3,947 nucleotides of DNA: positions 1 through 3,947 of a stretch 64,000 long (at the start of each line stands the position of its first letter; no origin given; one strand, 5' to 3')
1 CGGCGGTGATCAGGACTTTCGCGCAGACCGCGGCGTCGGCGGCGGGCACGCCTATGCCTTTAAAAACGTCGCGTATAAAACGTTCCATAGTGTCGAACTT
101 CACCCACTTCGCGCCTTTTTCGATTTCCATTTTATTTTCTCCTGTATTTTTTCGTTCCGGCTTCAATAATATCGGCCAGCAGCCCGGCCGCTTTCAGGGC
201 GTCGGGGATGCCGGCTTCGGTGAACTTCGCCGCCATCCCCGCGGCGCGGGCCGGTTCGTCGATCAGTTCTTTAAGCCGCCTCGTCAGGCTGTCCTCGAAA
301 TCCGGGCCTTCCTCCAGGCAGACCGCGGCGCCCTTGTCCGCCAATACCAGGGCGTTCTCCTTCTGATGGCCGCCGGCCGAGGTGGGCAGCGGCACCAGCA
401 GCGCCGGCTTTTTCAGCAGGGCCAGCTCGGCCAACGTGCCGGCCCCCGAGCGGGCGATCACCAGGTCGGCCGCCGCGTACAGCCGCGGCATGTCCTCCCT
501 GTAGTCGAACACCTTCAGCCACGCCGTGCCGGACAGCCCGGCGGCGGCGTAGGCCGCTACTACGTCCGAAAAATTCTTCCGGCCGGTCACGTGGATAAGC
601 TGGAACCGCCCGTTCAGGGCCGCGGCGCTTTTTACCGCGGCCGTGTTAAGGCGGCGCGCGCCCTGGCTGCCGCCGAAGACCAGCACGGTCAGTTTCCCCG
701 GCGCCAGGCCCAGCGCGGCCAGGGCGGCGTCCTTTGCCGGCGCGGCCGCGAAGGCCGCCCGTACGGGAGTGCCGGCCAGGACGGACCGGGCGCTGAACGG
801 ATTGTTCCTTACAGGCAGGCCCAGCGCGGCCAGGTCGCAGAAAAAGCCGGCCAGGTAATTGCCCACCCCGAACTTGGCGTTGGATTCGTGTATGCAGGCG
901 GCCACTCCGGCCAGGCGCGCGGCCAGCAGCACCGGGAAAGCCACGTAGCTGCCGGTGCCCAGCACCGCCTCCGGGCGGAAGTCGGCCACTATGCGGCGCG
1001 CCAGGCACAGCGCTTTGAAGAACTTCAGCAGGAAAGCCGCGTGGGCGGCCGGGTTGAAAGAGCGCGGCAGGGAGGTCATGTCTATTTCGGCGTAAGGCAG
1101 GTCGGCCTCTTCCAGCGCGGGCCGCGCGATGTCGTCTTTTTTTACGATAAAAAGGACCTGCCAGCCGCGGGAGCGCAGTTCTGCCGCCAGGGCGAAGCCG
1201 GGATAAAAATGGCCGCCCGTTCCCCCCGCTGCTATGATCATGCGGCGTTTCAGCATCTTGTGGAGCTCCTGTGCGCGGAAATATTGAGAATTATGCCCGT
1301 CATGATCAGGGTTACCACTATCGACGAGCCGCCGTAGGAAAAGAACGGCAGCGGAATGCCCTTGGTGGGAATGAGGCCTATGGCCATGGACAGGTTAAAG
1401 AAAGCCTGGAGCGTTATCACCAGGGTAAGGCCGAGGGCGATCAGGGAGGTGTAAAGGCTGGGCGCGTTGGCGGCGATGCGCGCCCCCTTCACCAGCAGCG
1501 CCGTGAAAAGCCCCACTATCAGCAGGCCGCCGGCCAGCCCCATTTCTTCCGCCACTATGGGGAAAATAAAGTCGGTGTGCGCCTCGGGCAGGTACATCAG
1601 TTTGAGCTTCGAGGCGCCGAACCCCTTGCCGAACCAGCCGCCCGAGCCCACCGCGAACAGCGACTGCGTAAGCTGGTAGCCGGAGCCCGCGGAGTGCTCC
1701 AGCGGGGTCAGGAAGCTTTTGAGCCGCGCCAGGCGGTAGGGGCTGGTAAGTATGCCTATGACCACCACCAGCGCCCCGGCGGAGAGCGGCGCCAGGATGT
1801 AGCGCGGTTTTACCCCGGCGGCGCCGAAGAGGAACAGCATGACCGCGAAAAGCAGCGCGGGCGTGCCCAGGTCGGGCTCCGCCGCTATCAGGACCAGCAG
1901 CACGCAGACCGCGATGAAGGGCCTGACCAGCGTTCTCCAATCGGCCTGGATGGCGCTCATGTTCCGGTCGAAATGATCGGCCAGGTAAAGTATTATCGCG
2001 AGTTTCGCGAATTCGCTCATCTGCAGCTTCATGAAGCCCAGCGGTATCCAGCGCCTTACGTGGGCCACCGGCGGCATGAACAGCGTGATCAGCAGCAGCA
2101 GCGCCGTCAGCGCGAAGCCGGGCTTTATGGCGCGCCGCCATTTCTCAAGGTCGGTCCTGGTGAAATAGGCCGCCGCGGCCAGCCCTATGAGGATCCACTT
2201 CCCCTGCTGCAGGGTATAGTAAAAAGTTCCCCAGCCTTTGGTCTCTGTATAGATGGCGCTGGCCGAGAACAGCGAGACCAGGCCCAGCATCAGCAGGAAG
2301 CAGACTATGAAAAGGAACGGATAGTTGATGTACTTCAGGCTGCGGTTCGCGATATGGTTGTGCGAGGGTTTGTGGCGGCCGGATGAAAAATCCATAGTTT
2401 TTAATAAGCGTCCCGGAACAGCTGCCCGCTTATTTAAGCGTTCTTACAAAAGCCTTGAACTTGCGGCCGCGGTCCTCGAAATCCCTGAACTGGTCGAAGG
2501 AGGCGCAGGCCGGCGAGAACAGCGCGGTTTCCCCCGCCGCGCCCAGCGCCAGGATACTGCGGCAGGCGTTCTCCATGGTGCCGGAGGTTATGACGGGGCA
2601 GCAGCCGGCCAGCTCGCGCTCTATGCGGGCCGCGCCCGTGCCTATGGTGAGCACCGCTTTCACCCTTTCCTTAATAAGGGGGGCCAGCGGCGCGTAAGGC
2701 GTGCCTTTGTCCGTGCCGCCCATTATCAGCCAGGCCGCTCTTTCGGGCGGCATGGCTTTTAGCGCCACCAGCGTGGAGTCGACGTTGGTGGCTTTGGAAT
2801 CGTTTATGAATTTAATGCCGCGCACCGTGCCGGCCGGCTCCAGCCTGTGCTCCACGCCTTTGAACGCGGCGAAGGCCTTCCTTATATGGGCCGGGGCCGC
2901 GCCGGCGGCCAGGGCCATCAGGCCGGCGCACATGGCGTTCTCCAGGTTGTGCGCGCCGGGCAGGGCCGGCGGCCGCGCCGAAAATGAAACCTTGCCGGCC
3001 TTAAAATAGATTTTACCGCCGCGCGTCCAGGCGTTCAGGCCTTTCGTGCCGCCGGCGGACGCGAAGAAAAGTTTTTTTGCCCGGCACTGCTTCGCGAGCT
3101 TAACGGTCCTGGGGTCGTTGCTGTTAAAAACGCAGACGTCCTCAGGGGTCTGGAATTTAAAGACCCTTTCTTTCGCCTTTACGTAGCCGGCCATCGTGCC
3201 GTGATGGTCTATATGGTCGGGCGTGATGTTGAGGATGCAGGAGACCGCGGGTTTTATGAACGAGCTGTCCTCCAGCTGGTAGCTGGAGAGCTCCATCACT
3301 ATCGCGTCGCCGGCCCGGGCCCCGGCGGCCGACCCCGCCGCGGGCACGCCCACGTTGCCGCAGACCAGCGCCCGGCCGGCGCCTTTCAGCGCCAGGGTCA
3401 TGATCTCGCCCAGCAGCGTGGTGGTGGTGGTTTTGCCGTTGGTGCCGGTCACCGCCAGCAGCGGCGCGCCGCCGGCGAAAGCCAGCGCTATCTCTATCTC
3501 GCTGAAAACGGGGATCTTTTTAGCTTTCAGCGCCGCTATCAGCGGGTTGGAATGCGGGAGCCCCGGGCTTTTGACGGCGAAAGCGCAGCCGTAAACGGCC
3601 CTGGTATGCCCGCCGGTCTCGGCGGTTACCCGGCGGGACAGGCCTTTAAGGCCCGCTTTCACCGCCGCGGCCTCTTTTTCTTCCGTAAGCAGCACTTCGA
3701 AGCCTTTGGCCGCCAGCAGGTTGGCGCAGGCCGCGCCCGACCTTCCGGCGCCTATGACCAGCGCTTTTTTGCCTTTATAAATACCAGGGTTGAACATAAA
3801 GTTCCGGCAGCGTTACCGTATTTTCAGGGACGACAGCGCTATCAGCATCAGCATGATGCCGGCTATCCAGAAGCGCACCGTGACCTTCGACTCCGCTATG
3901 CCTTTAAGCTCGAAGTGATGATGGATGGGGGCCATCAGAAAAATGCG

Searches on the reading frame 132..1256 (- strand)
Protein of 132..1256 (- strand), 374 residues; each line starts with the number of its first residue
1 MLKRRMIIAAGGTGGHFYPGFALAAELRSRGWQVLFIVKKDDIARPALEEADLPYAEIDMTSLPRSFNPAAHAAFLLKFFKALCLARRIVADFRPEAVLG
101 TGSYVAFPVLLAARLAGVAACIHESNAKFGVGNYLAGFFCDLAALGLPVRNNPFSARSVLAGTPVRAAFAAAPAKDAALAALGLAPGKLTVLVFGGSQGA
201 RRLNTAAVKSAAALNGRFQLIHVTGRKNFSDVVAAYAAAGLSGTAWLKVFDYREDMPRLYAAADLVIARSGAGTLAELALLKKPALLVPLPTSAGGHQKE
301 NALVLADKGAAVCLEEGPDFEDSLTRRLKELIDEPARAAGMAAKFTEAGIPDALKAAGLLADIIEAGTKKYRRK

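Call 5: search_protein_families(library=ncbifam, proteins=[window:132-1256:-])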
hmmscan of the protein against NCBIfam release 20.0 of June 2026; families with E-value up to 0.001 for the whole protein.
window:132-1256:- (374 aa): 8 families
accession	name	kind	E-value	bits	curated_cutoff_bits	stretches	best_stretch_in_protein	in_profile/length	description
TIGR01133.1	murG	equivalog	9.2e-73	245.3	250.25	1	4-355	6-347/353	undecaprenyldiphospho-muramoylpentapeptide beta-N-acetylglucosaminyltransferase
NF009102.0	PRK12446.1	equivalog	2.4e-35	122.1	339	1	4-332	2-323/352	undecaprenyldiphospho-muramoylpentapeptide beta-N-acetylglucosaminyltransferase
NF010135.0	PRK13609.1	equivalog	2.1e-13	50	500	1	158-345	172-349/388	diglucosyl diacylglycerol synthase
NF041548.1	PssE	equivalog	2e-08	34.3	120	1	247-325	43-121/146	PssE/Cps14G family polysaccharide biosynthesis glycosyltransferase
NF010134.0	PRK13608.1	equivalog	3.9e-06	26.2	557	1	160-355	174-359/391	diglucosyl diacylglycerol synthase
TIGR03590.1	PseG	equivalog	4.3e-06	26.5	153.55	0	188-290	171-269/280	UDP-2,4-diacetamido-2,4,6-trideoxy-beta-L-altropyranose hydrolase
NF041549.1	PssD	equivalog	5.1e-06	26.9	110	1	11-129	4-114/151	PssD/Cps14F family polysaccharide biosynthesis glycosyltransferase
NF046028.1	GluronsyltaseWelK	equivalog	6e-05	22.3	400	0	72-137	61-126/319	beta-1,4-glucuronosyltransferase WelK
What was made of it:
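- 132..1256 (-): murG, the last dcw gene here. An Ldh_2 gene follows, not murC. TIGR01133, 245 bits, just under cutoff (call 5).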

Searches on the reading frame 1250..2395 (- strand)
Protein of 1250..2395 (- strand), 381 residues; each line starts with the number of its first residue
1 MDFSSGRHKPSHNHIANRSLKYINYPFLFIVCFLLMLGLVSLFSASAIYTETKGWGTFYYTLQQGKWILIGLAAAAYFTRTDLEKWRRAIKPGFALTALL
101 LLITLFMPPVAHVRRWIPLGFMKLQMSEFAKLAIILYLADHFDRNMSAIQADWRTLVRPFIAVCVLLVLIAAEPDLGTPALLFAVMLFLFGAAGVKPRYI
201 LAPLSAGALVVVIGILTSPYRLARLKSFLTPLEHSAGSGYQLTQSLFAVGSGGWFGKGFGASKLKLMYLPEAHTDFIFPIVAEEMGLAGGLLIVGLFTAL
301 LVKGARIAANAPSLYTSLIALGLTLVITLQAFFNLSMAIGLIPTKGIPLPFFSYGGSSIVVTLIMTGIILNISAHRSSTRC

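Call 5: search_protein_families(library=ncbifam, proteins=[window:1250-2395:-])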
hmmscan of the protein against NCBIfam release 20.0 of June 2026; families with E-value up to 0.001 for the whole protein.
window:1250-2395:- (381 aa): 6 families
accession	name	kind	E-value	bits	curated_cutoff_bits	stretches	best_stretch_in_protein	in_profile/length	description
TIGR02614.1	ftsW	equivalog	2.9e-104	349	337.5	1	27-375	4-356/357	putative lipid II flippase FtsW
TIGR02210.1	rodA_shape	equivalog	2.6e-89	299.8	336.7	1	25-376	2-356/357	rod shape-determining protein RodA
TIGR02615.1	spoVE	exception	9.4e-87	291.7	448.8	1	25-373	2-353/354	stage V sporulation protein E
NF008042.0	PRK10774.1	equivalog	4.9e-64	216.8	493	1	26-372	38-388/405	cell division protein FtsW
NF008060.0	PRK10794.1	equivalog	6.4e-51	173.4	590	1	22-377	15-364/370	peptidoglycan glycosyltransferase MrdB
NF037961.1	RodA_shape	subfamily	8.3e-43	147.2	150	2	237-377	271-412/415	rod shape-determining protein RodA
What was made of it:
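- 1250..2395 (-): ftsW. TIGR02614, 349 bits (call 5)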

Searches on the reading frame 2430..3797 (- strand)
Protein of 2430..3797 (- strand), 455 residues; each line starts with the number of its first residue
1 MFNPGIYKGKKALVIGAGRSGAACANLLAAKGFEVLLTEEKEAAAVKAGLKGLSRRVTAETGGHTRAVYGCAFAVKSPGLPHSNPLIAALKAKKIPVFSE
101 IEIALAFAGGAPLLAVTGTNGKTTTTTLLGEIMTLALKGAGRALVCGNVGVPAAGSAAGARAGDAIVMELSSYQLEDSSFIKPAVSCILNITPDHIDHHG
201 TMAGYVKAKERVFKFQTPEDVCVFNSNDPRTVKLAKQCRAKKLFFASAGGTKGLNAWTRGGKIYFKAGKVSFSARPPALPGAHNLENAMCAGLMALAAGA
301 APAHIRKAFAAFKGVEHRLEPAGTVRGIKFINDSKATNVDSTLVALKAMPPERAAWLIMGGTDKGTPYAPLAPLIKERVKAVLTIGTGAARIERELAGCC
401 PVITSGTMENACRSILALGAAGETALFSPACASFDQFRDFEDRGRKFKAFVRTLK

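Call 4: search_protein_families(library=pfam, proteins=[window:2430-3797:-])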
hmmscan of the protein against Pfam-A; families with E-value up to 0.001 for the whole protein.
window:2430-3797:- (455 aa): 3 families
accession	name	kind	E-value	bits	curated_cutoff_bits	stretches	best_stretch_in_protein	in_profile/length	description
PF08245.18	Mur_ligase_M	-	4.1e-29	102.4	24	1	116-294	1-199/200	Mur ligase middle domain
PF21799.2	MurD-like_N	-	7.4e-08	33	27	1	10-98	1-87/88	Mur ligase MurD-like, N-terminal domain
PF13450.12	NAD_binding_8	-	0.00021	21.9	21.9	1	14-43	1-30/68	NAD(P)-binding Rossmann-like domain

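Call 5: search_protein_families(library=ncbifam, proteins=[window:2430-3797:-])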
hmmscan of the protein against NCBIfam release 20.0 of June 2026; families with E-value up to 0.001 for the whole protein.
window:2430-3797:- (455 aa): 29 families (the best 25 are shown)
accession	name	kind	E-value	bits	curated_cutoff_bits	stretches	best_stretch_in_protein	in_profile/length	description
TIGR01087.1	murD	equivalog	4.6e-113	378.6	211.95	1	12-452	2-440/441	UDP-N-acetylmuramoyl-L-alanine--D-glutamate ligase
TIGR01082.1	murC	equivalog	1.5e-32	113.3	335.1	1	16-352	9-343/449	UDP-N-acetylmuramate--L-alanine ligase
NF008896.0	PRK11929.1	equivalog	6.1e-26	90.5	1023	2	113-242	114-262/965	bifunctional UDP-N-acetylmuramoyl-L-alanyl-D-glutamate--2,6-diaminopimelate ligase MurE/UDP-N-acetylmuramoyl-tripeptide--D-alanyl-D-alanine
TIGR01143.1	murF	subfamily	3.1e-25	89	288.6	1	111-361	74-338/418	UDP-N-acetylmuramoyl-tripeptide--D-alanyl-D-alanine ligase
NF001124.0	PRK00139.1-2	equivalog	8.1e-25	87.5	476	1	164-355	178-380/500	UDP-N-acetylmuramoyl-L-alanyl-D-glutamate--2,6-diaminopimelate ligase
NF053645.1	pMurC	equivalog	2.3e-24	86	560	1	14-241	3-237/492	pseudomurein biosynthesis peptide ligase pMurC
NF001126.0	PRK00139.1-4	equivalog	2.1e-23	82.6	373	2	164-333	173-347/486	UDP-N-acetylmuramoyl-L-alanyl-D-glutamate--2,6-diaminopimelate ligase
TIGR01085.1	murE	subfamily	1.7e-21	76.7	257.3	1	161-322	154-326/472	UDP-N-acetylmuramyl-tripeptide synthetase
NF053646.1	pMurD1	equivalog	8e-21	74.2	610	1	11-350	2-349/465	pseudomurein biosynthesis peptide ligase pMurD1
NF010628.0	PRK14022.1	equivalog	1.3e-17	63.7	536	1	164-342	180-354/483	UDP-N-acetylmuramoyl-L-alanyl-D-glutamate--L-lysine ligase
NF053647.1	pMurD2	equivalog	6.4e-15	55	550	1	11-246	2-233/405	pseudomurein biosynthesis peptide ligase pMurD2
NF008041.0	PRK10773.1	equivalog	1e-13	50.9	551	1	112-348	101-347/453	UDP-N-acetylmuramoyl-tripeptide--D-alanyl-D-alanine ligase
TIGR02068.2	cya_phycin_syn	equivalog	1.1e-13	50.1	850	2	183-314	565-714/862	cyanophycin synthetase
NF001123.0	PRK00139.1-1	equivalog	2.6e-13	49.5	586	1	113-394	109-418/493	UDP-N-acetylmuramoyl-L-alanyl-D-glutamate--2,6-diaminopimelate ligase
NF011171.0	PRK14573.1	equivalog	7.9e-12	43.9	1015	1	15-347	10-337/809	bifunctional UDP-N-acetylmuramate--L-alanine ligase/D-alanine--D-alanine ligase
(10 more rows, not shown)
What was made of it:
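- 2430..3797 (-): murD. TIGR01087, 378.6 bits (call 5)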
